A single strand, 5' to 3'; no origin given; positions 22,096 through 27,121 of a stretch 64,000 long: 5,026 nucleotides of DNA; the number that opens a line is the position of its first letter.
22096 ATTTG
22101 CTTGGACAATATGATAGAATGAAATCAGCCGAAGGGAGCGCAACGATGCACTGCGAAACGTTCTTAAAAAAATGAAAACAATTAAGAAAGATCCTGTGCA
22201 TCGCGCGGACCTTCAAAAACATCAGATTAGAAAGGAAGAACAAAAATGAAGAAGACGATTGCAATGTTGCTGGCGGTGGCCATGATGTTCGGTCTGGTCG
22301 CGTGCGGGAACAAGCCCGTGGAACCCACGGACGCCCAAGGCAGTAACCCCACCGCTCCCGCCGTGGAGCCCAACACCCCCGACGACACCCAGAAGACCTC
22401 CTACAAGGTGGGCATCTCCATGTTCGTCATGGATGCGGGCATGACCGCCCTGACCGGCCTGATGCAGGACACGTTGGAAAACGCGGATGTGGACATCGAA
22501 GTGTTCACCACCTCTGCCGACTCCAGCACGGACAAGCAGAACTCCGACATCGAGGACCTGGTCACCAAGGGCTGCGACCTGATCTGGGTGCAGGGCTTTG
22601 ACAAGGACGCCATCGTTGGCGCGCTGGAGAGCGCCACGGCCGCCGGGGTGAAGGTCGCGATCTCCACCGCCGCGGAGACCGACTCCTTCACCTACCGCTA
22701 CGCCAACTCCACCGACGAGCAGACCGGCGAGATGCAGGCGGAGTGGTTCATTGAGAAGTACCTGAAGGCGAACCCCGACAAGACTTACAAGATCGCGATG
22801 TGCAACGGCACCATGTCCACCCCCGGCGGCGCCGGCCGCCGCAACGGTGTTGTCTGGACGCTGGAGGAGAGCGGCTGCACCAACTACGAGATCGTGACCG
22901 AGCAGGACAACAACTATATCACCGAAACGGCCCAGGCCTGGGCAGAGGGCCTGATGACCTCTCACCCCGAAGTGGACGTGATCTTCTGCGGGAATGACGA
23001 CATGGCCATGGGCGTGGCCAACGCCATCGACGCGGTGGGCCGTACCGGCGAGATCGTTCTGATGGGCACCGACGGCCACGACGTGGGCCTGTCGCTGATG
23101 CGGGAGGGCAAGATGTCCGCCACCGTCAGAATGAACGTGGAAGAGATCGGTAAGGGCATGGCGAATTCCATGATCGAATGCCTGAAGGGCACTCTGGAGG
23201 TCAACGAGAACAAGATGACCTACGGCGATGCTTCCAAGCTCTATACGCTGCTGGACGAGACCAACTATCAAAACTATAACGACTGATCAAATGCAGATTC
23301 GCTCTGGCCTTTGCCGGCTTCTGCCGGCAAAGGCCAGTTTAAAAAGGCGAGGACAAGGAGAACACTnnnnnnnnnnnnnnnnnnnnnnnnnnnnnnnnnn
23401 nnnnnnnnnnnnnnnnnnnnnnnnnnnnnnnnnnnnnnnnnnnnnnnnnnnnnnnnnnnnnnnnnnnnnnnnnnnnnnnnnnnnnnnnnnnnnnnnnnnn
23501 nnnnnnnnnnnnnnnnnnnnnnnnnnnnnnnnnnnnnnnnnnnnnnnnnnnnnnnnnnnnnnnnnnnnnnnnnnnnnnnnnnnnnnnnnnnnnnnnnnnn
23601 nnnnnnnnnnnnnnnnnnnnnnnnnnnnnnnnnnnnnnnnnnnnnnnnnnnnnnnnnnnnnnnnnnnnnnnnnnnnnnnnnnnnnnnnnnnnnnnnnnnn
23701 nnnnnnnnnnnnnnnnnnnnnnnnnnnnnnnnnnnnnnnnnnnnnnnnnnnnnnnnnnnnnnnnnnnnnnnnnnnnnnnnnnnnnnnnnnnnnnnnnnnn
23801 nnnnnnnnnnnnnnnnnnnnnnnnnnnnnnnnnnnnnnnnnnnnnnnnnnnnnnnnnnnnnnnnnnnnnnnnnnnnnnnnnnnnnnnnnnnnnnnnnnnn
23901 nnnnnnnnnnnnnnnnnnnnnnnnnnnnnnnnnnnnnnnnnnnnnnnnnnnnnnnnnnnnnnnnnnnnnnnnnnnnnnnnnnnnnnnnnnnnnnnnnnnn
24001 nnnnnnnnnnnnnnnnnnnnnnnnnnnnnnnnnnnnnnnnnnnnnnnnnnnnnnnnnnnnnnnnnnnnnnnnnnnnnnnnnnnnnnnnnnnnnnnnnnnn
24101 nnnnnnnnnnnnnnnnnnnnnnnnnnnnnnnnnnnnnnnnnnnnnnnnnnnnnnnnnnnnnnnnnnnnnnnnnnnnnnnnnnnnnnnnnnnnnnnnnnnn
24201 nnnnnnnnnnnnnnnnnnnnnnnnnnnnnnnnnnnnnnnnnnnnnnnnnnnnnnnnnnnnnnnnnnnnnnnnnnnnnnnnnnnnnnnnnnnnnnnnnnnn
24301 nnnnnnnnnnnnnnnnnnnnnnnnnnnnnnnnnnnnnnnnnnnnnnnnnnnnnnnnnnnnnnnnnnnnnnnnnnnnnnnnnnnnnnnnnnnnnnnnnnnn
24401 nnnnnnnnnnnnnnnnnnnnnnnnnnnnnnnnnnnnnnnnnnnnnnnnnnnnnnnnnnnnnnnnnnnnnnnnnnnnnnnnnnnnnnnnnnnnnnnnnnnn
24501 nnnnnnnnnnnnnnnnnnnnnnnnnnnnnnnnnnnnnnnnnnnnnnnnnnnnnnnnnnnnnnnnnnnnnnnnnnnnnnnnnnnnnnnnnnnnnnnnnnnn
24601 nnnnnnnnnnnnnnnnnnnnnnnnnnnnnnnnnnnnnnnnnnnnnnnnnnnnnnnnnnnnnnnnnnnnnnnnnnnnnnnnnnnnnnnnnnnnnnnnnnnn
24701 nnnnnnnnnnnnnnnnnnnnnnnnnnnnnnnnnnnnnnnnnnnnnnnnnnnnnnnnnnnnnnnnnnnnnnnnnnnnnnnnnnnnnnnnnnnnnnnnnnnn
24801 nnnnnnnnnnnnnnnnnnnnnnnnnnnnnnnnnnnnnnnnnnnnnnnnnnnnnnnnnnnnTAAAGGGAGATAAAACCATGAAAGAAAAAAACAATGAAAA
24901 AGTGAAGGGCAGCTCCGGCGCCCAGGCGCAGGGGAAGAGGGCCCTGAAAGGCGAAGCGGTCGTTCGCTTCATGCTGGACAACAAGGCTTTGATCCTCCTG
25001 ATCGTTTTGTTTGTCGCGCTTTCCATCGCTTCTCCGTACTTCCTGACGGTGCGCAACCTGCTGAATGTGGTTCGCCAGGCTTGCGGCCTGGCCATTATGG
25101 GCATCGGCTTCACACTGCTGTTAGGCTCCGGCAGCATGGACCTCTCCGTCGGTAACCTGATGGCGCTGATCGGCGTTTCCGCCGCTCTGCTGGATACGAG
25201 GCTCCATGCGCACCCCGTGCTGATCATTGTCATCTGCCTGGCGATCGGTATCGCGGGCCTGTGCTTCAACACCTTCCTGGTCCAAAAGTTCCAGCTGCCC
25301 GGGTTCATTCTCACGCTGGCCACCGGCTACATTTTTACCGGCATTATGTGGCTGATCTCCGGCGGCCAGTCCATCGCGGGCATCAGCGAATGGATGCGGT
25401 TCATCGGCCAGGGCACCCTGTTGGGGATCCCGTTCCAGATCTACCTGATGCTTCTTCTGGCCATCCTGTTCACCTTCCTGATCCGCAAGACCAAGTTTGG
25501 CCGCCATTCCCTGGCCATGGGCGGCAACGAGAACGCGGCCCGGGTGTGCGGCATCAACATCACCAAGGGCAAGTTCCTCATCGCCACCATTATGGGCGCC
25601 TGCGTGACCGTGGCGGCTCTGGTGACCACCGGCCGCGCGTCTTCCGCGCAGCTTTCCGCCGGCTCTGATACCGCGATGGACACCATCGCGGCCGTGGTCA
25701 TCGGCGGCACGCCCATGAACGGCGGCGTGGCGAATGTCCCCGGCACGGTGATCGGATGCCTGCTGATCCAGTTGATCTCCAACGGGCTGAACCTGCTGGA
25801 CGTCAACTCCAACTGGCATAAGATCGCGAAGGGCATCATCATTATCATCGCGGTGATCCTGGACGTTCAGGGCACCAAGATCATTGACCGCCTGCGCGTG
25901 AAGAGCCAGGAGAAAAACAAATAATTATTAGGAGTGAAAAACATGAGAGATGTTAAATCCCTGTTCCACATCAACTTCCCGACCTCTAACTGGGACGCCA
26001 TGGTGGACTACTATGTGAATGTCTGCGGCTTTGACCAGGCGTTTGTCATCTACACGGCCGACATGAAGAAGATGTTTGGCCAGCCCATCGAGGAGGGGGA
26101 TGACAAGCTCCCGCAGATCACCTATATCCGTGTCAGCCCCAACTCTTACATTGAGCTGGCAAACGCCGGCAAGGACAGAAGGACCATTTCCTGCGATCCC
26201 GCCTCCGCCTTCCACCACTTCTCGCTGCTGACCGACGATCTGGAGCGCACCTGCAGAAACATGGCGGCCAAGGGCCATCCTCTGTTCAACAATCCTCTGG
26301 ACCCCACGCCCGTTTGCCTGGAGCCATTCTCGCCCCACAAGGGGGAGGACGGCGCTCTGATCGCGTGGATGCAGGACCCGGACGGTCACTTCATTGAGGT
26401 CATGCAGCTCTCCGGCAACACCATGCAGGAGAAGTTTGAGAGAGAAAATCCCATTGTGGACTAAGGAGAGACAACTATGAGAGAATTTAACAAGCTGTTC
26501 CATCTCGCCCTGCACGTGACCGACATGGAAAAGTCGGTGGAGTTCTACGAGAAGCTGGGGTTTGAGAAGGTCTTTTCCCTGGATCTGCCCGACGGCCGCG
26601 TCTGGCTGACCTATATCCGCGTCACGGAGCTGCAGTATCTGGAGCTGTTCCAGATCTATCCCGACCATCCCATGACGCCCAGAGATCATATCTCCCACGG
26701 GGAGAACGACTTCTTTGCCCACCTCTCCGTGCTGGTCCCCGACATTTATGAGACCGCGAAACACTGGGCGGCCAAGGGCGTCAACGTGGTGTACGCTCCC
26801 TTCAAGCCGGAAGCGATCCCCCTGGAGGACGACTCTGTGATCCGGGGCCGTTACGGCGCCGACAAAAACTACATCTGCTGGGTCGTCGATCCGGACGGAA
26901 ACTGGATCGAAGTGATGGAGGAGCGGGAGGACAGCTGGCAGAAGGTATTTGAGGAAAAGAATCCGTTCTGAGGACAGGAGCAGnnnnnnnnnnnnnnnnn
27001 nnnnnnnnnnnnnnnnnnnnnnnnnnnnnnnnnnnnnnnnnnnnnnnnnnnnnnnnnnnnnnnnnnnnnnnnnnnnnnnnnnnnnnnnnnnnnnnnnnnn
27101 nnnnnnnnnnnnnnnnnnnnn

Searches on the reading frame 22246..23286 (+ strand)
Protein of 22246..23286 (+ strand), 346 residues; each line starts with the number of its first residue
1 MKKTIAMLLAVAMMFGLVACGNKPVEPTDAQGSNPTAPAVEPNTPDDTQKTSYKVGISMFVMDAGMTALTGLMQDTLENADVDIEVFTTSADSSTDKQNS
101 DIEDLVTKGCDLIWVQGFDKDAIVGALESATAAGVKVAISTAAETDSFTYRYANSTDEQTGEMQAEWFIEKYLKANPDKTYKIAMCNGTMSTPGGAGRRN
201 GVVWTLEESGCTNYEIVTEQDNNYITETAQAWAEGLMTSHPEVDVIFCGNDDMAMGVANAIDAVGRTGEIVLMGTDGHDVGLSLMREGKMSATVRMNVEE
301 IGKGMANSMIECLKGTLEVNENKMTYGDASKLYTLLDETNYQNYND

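Call 56: search_protein_families(library=pfam, proteins=[window:22246-23286:+], max_evalue=0.00001)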
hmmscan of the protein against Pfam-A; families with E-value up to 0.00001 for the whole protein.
window:22246-23286:+ (346 aa): 3 families
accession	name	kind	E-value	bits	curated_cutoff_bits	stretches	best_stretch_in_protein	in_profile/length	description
PF13407.12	Peripla_BP_4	-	1.7e-39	136.4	35.1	1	73-315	20-256/258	Periplasmic binding protein domain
PF00532.27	Peripla_BP_1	-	5.8e-12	46.1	22.2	1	80-313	28-261/281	Periplasmic binding proteins and sugar binding domain of LacI family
PF13377.12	Peripla_BP_3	-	1.2e-07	32.4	26.5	1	182-317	11-149/167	Periplasmic binding protein-like domain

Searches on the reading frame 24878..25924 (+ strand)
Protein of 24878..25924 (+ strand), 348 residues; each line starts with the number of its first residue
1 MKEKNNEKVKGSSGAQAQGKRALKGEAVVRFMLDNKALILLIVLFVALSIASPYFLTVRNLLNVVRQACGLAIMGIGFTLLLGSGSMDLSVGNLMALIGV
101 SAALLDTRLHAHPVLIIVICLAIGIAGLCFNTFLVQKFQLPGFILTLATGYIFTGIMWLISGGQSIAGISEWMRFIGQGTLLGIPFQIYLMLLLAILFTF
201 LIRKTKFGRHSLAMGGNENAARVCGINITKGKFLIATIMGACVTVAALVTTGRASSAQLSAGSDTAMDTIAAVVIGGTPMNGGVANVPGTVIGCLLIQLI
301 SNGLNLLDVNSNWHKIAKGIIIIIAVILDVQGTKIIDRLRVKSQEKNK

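Call 56: search_protein_families(library=pfam, proteins=[window:24878-25924:+], max_evalue=0.00001)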
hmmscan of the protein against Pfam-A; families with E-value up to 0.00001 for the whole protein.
window:24878-25924:+ (348 aa): 1 family
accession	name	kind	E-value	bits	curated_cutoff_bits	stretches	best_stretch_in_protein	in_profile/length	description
PF02653.21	BPD_transp_2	-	3.2e-35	122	26.8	1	60-326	1-269/269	Branched-chain amino acid transport system / permease component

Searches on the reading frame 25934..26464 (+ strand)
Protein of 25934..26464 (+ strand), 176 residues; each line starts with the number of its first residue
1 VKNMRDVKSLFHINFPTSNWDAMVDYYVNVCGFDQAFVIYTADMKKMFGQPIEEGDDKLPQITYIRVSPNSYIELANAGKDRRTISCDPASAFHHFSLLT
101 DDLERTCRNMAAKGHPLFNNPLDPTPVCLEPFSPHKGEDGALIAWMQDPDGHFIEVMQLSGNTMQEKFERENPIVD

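Call 26: search_protein_families(library=pfam, proteins=[window:25934-26464:+], max_evalue=0.001)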
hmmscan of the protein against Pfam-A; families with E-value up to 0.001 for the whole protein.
window:25934-26464:+ (176 aa): 2 families
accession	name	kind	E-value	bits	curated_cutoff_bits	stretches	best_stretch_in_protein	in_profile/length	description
PF00903.31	Glyoxalase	-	5.8e-08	33.6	20.6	1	10-156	2-121/121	Glyoxalase/Bleomycin resistance protein/Dioxygenase superfamily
PF13669.12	Glyoxalase_4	-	0.00012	22.8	27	1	12-118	2-94/109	Glyoxalase/Bleomycin resistance protein/Dioxygenase superfamily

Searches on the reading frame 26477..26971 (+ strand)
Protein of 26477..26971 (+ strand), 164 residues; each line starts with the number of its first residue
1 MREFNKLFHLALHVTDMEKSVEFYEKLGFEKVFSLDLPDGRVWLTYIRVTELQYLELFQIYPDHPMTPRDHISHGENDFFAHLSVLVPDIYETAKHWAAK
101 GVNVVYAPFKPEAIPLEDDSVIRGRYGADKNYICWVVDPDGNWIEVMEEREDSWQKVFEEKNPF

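Call 26: search_protein_families(library=pfam, proteins=[window:26477-26971:+], max_evalue=0.001)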
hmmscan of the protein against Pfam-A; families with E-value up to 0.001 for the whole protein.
window:26477-26971:+ (164 aa): 4 families
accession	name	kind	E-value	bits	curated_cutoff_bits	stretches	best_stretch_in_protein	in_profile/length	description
PF00903.31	Glyoxalase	-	8.1e-13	49.3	20.6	1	7-146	2-121/121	Glyoxalase/Bleomycin resistance protein/Dioxygenase superfamily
PF13468.12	Glyoxalase_3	-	9.4e-06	26.2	25.1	1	9-106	3-103/176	Glyoxalase-like domain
PF22677.2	Ble-like_N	-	2.2e-05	24.5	24.5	1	7-30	2-26/41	Bleomycin resistance protein-like N-terminal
PF13669.12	Glyoxalase_4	-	6.1e-05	23.7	27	1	9-111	2-100/109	Glyoxalase/Bleomycin resistance protein/Dioxygenase superfamily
